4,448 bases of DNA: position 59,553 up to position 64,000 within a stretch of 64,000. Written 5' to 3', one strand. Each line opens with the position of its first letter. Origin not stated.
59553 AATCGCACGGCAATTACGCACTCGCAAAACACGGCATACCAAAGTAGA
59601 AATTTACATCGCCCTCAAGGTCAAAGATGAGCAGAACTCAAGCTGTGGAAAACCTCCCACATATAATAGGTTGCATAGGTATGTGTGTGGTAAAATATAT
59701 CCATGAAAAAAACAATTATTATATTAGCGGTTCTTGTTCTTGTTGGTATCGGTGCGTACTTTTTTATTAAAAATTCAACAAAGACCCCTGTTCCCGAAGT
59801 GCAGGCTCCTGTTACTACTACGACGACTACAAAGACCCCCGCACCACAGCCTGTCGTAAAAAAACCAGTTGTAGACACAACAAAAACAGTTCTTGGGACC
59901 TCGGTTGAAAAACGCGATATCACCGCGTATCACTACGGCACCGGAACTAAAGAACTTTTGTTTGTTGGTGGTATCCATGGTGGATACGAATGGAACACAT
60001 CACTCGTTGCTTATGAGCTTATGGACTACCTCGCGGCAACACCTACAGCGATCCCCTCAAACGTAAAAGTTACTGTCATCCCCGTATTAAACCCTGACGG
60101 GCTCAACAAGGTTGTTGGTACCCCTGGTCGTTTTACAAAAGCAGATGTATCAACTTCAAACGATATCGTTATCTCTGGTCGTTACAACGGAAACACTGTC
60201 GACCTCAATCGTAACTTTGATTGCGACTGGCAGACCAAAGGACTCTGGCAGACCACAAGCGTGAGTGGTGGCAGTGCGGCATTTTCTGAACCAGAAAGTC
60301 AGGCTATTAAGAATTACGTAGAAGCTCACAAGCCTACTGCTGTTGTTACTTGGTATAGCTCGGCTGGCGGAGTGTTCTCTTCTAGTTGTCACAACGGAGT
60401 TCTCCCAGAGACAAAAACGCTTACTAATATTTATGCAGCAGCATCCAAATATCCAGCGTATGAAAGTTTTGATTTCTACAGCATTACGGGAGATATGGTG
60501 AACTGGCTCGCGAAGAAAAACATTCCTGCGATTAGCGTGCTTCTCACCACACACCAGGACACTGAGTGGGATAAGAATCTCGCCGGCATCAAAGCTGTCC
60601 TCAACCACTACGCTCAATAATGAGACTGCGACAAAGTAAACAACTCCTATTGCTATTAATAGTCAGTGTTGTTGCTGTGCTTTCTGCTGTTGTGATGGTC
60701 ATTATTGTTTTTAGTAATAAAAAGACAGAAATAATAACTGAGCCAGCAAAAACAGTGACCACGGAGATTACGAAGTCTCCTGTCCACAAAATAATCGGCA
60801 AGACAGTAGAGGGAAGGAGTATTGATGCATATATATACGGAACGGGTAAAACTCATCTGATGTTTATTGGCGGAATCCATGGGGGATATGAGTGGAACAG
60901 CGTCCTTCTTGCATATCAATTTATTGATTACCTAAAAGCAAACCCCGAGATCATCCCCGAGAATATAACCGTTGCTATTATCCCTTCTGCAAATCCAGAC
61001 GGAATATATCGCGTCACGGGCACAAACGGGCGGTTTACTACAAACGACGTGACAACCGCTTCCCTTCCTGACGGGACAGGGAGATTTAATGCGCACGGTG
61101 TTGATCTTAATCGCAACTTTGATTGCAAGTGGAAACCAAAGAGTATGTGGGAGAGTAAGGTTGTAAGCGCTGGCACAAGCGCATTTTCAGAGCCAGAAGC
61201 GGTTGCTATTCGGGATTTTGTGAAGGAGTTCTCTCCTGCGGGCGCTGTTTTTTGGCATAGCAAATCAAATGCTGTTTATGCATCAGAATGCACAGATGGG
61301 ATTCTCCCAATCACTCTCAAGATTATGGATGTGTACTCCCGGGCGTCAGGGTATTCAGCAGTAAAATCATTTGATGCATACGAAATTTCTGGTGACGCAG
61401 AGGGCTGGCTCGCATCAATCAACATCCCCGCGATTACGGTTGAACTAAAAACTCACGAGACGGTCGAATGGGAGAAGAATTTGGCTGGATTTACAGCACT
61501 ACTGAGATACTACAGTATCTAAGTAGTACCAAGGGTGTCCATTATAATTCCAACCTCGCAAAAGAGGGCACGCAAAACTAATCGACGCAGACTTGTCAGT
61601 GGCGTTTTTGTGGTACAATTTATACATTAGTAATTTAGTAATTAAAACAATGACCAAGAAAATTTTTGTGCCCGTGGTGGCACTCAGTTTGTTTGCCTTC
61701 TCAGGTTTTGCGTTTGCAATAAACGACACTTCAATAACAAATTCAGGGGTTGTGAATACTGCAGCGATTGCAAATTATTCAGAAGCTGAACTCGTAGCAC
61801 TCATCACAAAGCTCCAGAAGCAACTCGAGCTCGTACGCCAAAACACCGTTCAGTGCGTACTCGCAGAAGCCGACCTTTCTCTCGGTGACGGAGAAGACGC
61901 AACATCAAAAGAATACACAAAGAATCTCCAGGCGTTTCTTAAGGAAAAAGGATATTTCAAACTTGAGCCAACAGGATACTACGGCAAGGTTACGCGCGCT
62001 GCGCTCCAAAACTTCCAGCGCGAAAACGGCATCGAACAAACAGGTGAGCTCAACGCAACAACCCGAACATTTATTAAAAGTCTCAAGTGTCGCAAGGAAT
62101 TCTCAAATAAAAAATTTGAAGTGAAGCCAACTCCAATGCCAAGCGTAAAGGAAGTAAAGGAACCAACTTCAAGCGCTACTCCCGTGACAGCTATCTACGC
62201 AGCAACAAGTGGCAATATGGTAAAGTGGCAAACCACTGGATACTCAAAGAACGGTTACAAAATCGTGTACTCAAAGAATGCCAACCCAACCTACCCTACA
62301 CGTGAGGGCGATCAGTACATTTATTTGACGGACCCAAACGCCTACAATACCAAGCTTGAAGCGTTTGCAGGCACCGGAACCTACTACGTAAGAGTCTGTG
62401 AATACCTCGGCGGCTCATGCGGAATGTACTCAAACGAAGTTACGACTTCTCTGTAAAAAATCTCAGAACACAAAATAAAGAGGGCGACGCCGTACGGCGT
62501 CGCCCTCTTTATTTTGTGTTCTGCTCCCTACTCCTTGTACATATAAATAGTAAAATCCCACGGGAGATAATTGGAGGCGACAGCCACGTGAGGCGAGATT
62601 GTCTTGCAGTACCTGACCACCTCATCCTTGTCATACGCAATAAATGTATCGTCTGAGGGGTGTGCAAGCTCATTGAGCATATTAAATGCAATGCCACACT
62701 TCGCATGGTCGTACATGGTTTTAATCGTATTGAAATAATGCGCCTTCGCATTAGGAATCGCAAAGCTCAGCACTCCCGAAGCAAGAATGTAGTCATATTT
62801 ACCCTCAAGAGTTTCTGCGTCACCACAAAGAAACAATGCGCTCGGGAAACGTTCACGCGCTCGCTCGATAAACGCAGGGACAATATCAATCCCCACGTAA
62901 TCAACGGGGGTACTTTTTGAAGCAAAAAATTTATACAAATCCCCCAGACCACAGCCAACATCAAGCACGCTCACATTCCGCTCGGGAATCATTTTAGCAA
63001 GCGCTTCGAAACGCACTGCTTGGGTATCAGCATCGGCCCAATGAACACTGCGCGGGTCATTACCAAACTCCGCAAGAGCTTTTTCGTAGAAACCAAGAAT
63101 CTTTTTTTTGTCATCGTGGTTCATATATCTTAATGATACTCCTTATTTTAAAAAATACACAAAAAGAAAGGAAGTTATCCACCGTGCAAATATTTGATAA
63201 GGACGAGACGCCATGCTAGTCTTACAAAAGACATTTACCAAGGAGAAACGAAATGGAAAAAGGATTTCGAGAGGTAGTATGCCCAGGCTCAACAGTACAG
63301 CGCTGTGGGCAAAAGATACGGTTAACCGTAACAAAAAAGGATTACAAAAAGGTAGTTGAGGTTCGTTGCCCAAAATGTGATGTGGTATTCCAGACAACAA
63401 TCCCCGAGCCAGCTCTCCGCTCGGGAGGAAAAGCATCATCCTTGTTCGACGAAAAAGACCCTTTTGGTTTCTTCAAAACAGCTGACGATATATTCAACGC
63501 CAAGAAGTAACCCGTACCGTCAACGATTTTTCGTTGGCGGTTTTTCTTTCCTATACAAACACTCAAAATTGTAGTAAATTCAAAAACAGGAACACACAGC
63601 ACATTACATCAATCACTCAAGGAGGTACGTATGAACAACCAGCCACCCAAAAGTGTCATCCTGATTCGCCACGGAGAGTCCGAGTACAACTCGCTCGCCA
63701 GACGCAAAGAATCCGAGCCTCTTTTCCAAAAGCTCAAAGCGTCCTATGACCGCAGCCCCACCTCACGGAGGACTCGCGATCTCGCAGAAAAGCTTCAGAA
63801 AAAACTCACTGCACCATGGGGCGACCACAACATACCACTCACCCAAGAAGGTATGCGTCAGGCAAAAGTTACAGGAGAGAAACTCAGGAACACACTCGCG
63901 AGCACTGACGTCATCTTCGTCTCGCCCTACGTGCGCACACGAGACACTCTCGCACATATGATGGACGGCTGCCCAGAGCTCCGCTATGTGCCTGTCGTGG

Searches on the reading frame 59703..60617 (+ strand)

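Call 8: search_protein_families(library=pfam, proteins=[window:59703-60617:+], max_evalue=0.1)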
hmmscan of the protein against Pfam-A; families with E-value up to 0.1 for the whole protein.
window:59703-60617:+ (305 aa): 2 families
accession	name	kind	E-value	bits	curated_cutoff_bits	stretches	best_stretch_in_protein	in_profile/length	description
PF00246.29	Peptidase_M14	-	6.7e-20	72.3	21.6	1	60-227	17-191/286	Zinc carboxypeptidase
PF24827.1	AstE_AspA_cat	-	0.037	14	25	1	83-178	3-70/192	Succinylglutamate desuccinylase/Aspartoacylase catalytic domain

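Call 9: search_protein_families(library=phrogs, proteins=[window:59703-60617:+], max_evalue=0.1)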
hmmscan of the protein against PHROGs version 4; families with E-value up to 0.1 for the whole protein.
window:59703-60617:+ (305 aa): 3 families
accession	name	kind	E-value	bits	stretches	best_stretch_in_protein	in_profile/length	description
phrog_4722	-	other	5.4e-09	36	1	160-208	261-310/622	zinc carboxypeptidase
phrog_34785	-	unknown function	0.0089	16.9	1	1-23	1-23/44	-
phrog_20722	-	unknown function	0.021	16.2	1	120-209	67-154/176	-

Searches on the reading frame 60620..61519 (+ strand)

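Call 19: search_protein_families(library=pfam, proteins=[window:60620-61519:+], max_evalue=0.01)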
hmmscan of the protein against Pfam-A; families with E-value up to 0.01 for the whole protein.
window:60620-61519:+ (300 aa): 2 families
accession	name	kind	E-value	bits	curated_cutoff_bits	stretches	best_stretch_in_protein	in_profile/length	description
PF00246.29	Peptidase_M14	-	1.5e-22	81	21.6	1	58-220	20-189/286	Zinc carboxypeptidase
PF24827.1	AstE_AspA_cat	-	0.005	16.8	25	0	79-173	4-70/192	Succinylglutamate desuccinylase/Aspartoacylase catalytic domain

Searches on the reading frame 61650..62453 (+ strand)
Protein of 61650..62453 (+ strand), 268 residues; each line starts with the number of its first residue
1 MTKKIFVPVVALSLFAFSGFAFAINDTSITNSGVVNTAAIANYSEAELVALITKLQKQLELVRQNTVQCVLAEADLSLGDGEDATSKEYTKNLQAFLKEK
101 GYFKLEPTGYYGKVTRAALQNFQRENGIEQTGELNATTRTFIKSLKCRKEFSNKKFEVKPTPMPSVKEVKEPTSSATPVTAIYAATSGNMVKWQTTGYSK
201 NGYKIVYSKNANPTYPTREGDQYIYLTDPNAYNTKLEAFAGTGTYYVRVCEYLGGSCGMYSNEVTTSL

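Call 19: search_protein_families(library=pfam, proteins=[window:61650-62453:+], max_evalue=0.01)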
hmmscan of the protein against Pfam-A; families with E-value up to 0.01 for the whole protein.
window:61650-62453:+ (268 aa): 2 families
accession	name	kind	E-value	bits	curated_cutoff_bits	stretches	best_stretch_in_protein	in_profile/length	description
PF01471.23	PG_binding_1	-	1.7e-13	50.9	23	1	90-140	5-55/57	Putative peptidoglycan binding domain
PF08823.16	PG_binding_2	-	0.0014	19.3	21.1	1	85-129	13-57/74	Putative peptidoglycan binding domain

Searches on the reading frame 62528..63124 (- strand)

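Call 19: search_protein_families(library=pfam, proteins=[window:62528-63124:-], max_evalue=0.01)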
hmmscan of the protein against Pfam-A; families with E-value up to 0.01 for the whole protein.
window:62528-63124:- (198 aa): 8 families
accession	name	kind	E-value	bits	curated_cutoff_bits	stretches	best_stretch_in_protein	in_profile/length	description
PF13649.12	Methyltransf_25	-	2.2e-12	47.9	27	1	53-134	1-89/97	Methyltransferase domain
PF08242.18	Methyltransf_12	-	3.3e-12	47.4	30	1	54-142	1-93/98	Methyltransferase domain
PF13847.12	Methyltransf_31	-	3e-11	43.6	27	1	49-128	3-85/145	Methyltransferase domain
PF08241.18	Methyltransf_11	-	6.8e-09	36.7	21.2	1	54-125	1-74/95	Methyltransferase domain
PF13489.12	Methyltransf_23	-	1.3e-07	31.9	27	1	42-120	13-92/164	Methyltransferase domain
PF03291.22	mRNA_G-N7_MeTrfase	-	8.5e-05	22.2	26.6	1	48-93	58-104/315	mRNA (guanine-N(7))-methyltransferase domain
PF01209.24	Ubie_methyltran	-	0.0038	17.1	20.1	1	45-157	43-158/233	ubiE/COQ5 methyltransferase family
PF02390.23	Methyltransf_4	-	0.0098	15.8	24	0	50-92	2-44/173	Putative methyltransferase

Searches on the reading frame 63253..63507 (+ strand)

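Call 8: search_protein_families(library=pfam, proteins=[window:63253-63507:+], max_evalue=0.1)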
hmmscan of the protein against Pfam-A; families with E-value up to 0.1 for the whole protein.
window:63253-63507:+ (85 aa): 7 families
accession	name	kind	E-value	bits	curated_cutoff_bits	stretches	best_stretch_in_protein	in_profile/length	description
PF24110.1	DUF7385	-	0.013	15.6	28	1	29-49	19-39/72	Family of unknown function (DUF7385)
PF05129.18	Zn_ribbon_Elf1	-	0.024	15.2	29.8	1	17-52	27-62/79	Transcription elongation factor Elf1 like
PF05180.17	zf-DNL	-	0.034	14.5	27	1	15-43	6-35/64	DNL zinc finger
PF23454.1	Zn_ribbon_Brz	-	0.04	15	27.9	0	34-54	3-23/58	Transcriptional regulator Brz zinc beta ribbon domain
PF19769.4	CPxCG_zf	-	0.043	14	27.2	1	18-54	4-41/183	CPxCG-related zinc finger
PF21276.3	ZNF512_C2HC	-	0.082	13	27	1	36-50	13-27/38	Zinc finger protein 512, C2HC zinc finger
PF13717.11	Zn_ribbon_4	-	0.091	13.1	30.3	1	18-46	8-35/36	zinc-ribbon domain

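Call 9: search_protein_families(library=phrogs, proteins=[window:63253-63507:+], max_evalue=0.1)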
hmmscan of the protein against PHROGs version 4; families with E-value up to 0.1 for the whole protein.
window:63253-63507:+ (85 aa): 1 family
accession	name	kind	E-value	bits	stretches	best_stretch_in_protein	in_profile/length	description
phrog_10675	-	unknown function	0.017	16.3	1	17-48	10-43/98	-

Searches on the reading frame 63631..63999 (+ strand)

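Call 19: search_protein_families(library=pfam, proteins=[window:63631-63999:+], max_evalue=0.01)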
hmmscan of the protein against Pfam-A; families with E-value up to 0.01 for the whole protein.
window:63631-63999:+ (123 aa): 2 families
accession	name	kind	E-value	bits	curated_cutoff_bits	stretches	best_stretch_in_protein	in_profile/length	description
PF00300.27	His_Phos_1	-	1.1e-10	42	21.7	1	62-112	17-65/194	Histidine phosphatase superfamily (branch 1)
PF00328.27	His_Phos_2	-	0.0076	16.1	23.6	0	9-113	6-115/354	Histidine phosphatase superfamily (branch 2)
